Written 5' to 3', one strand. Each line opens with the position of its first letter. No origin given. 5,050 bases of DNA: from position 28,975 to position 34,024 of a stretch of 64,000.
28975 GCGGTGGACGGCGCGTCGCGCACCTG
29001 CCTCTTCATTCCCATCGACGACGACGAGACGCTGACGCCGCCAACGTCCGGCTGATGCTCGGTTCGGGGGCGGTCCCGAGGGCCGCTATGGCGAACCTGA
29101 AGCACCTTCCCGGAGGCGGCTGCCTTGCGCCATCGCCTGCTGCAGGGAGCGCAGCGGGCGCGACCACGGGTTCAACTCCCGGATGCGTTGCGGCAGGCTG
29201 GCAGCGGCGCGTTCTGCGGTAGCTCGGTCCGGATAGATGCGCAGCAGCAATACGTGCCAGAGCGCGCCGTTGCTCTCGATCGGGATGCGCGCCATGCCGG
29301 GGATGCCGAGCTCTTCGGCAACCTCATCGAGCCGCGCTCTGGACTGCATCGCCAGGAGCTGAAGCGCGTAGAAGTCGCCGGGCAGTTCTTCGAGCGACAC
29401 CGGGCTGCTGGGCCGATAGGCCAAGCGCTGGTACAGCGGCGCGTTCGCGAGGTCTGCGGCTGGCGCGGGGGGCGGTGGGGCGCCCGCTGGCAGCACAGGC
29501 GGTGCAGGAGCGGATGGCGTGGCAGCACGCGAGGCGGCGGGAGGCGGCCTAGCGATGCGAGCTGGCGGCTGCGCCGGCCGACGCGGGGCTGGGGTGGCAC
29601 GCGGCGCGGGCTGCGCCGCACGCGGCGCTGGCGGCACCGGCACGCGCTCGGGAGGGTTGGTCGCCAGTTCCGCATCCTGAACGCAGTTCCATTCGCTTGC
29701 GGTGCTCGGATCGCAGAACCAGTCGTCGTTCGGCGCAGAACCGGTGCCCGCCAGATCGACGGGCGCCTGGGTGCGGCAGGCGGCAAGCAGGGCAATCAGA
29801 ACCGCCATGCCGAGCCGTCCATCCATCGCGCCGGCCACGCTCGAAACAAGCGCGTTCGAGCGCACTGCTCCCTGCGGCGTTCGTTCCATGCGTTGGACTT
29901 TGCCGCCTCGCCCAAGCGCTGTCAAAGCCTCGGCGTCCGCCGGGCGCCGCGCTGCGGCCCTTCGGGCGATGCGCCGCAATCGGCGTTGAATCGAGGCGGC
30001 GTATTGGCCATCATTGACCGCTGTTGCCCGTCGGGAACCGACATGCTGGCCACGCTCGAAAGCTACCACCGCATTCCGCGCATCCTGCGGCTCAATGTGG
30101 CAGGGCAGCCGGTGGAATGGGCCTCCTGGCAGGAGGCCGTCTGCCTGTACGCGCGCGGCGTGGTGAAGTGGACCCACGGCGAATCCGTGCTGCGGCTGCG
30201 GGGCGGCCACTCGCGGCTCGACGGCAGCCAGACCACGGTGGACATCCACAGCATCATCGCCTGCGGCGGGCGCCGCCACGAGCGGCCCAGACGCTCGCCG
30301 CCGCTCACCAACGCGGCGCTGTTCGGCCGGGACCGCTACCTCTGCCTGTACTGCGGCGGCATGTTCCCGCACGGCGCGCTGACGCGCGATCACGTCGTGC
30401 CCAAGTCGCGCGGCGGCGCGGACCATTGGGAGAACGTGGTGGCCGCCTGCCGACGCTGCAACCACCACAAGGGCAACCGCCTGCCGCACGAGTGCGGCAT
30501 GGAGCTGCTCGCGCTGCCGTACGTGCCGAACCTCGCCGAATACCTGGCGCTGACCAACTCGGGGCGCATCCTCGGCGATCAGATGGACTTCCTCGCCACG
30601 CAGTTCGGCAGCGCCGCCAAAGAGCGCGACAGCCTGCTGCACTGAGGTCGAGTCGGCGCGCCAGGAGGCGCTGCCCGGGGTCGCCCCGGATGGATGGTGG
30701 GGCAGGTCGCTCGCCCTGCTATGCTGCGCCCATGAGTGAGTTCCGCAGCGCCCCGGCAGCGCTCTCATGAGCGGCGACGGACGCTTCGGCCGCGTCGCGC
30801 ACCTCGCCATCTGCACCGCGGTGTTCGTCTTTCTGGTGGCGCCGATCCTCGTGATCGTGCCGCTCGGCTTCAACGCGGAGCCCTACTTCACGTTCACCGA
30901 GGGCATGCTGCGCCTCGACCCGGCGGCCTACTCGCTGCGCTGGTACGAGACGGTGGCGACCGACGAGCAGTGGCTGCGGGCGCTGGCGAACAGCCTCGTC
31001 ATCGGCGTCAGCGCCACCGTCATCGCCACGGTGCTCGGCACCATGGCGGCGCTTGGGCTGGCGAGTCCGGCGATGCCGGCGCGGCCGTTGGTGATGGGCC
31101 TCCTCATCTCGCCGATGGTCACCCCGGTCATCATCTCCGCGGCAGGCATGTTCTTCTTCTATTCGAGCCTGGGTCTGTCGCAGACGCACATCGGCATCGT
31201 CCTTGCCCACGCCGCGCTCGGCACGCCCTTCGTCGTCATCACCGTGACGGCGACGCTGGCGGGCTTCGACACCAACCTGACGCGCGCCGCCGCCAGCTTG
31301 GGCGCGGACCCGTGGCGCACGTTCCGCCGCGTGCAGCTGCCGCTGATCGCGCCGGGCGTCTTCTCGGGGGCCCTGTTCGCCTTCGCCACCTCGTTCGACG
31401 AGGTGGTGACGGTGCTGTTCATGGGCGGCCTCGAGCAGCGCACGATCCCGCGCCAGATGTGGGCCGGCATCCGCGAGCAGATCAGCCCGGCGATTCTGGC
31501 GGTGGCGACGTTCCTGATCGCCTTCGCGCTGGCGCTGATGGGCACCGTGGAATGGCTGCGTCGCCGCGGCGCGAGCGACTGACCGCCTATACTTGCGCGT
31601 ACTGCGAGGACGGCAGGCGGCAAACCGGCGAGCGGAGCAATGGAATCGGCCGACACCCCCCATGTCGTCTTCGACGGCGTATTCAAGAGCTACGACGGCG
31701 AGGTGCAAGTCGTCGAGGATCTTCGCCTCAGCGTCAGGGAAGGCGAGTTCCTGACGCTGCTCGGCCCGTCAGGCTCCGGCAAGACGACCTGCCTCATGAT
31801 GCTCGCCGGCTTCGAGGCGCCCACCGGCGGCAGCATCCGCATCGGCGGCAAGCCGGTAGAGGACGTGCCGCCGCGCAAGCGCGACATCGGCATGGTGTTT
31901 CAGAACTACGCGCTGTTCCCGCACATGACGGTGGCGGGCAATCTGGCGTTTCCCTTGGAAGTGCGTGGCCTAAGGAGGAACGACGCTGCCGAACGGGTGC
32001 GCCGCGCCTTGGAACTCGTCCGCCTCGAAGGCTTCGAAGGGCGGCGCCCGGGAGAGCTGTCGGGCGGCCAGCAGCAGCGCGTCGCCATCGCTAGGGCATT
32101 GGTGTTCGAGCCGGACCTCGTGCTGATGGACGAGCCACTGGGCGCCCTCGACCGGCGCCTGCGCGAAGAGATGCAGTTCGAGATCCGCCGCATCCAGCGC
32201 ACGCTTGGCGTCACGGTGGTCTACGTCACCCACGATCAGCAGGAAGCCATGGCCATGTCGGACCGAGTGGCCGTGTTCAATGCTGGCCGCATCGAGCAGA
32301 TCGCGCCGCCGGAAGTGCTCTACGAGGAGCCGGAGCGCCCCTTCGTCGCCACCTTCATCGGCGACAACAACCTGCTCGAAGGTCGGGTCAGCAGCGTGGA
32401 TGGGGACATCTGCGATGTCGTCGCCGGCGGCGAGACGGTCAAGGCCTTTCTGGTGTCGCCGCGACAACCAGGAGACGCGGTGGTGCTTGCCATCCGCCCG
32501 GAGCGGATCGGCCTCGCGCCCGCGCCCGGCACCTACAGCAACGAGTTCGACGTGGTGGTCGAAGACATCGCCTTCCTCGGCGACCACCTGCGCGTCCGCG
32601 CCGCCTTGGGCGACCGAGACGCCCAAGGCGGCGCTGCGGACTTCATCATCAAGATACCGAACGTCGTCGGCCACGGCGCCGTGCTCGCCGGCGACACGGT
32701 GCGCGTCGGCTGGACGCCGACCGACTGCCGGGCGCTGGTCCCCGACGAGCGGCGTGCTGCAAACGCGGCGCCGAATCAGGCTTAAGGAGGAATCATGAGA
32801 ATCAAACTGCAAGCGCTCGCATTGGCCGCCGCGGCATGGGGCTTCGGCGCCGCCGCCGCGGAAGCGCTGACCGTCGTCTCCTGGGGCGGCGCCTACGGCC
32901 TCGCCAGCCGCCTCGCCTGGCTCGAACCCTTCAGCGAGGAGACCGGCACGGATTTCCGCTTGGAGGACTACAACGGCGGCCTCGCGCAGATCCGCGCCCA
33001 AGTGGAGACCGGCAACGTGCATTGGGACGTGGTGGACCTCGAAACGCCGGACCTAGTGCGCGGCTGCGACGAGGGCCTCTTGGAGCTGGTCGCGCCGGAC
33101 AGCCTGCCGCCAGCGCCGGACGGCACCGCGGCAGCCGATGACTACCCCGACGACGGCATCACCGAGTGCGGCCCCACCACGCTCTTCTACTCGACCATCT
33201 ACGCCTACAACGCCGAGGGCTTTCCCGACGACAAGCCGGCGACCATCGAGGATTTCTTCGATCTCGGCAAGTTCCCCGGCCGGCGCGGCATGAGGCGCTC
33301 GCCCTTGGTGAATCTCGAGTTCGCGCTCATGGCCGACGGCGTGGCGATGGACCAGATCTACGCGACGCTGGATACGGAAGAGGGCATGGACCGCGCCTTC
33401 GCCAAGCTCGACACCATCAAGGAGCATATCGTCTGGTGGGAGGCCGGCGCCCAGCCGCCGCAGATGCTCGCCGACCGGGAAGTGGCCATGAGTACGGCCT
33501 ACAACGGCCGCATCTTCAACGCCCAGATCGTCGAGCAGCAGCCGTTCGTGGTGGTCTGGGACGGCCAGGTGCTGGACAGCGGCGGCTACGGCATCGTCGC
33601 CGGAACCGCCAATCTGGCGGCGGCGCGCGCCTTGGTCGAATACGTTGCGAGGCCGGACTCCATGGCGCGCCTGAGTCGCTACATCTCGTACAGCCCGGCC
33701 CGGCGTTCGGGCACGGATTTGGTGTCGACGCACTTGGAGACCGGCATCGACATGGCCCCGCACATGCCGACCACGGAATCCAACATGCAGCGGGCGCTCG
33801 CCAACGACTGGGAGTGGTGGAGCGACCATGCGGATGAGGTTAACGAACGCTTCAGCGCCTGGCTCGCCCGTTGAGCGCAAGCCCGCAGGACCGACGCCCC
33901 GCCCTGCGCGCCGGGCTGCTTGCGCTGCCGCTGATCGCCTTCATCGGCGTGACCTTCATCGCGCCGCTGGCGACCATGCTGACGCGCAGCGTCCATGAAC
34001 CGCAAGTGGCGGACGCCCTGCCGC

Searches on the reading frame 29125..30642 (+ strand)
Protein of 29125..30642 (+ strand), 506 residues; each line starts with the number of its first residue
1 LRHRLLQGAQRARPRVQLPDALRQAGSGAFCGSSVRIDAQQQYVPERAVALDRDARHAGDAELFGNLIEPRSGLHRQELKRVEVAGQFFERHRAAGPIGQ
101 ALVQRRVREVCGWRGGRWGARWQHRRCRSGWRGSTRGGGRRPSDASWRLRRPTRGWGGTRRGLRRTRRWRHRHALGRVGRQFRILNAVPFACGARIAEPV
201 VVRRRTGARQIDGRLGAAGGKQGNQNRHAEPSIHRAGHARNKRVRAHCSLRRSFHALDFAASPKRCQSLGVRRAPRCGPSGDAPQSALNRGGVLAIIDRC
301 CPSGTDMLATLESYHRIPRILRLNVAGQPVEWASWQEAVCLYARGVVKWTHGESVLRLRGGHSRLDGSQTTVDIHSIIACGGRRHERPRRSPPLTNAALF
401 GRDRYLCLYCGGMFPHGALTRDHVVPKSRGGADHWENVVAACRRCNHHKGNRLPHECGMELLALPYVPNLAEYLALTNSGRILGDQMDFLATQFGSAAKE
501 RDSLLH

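Call 9: search_protein_families(library=pfam, proteins=[window:29125-30642:+])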
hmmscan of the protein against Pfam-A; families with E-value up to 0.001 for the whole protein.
window:29125-30642:+ (506 aa): 3 families
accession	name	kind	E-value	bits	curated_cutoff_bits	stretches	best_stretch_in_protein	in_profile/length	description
PF14279.12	HNH_5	-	3.8e-16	59.2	27.5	1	407-461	1-55/56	HNH endonuclease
PF01844.29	HNH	-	3.6e-13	49.9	21.4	1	407-452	1-47/47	HNH endonuclease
PF13395.12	HNH_4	-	1e-05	25.8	22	1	407-455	1-54/54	HNH endonuclease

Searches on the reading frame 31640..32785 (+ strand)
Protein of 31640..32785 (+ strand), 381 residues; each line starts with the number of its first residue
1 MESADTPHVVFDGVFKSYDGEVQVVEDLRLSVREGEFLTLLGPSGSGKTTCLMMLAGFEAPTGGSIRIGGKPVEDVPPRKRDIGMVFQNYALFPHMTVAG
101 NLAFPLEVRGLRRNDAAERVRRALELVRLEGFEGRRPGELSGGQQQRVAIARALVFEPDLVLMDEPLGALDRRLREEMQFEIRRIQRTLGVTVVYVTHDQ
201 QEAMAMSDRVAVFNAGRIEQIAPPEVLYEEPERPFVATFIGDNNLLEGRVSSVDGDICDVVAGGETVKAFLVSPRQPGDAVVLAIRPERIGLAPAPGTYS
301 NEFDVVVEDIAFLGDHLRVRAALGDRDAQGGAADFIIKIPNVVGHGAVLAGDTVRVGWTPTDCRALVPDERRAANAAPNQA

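Call 9: search_protein_families(library=pfam, proteins=[window:31640-32782:+])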
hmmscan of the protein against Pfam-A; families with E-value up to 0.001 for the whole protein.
window:31640-32782:+ (381 aa): 2 families
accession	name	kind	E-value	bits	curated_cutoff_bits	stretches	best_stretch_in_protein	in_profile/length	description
PF00005.33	ABC_tran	-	1e-35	123.8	25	1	26-167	2-136/137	ABC transporter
PF08402.16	TOBE_2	-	8.2e-11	42.3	21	1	283-366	1-76/76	TOBE domain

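Call 22: find_encoding_contigs(protein=window:31640-32785:+, flank=10000, max_places=6)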
Protein window:31640-32785:+ (381 aa): no gene with exactly this product is on record in the collection.

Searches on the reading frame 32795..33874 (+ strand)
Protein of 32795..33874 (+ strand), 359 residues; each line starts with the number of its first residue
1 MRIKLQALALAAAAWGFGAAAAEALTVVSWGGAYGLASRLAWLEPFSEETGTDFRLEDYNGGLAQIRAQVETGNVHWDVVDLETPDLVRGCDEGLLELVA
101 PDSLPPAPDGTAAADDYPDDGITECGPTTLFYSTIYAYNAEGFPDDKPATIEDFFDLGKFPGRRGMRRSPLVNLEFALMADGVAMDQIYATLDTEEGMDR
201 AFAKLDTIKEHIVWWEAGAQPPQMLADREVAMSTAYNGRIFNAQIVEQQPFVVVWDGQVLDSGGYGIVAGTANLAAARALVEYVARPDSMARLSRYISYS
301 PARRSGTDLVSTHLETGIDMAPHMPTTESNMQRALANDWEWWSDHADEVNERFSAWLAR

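Call 9: search_protein_families(library=pfam, proteins=[window:32795-33871:+])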
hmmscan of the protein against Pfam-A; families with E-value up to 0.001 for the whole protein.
window:32795-33871:+ (359 aa): 2 families
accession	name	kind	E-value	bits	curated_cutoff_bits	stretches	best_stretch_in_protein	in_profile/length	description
PF13416.11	SBP_bac_8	-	5.6e-45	154.7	27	1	42-307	2-266/279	Bacterial extracellular solute-binding protein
PF01547.30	SBP_bac_1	-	8.7e-11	42.8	26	1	46-290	17-306/307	Bacterial extracellular solute-binding protein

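Call 21: find_encoding_contigs(protein=window:32795-33874:+, flank=10000, max_places=6)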
Protein window:32795-33874:+ (359 aa): no gene with exactly this product is on record in the collection.
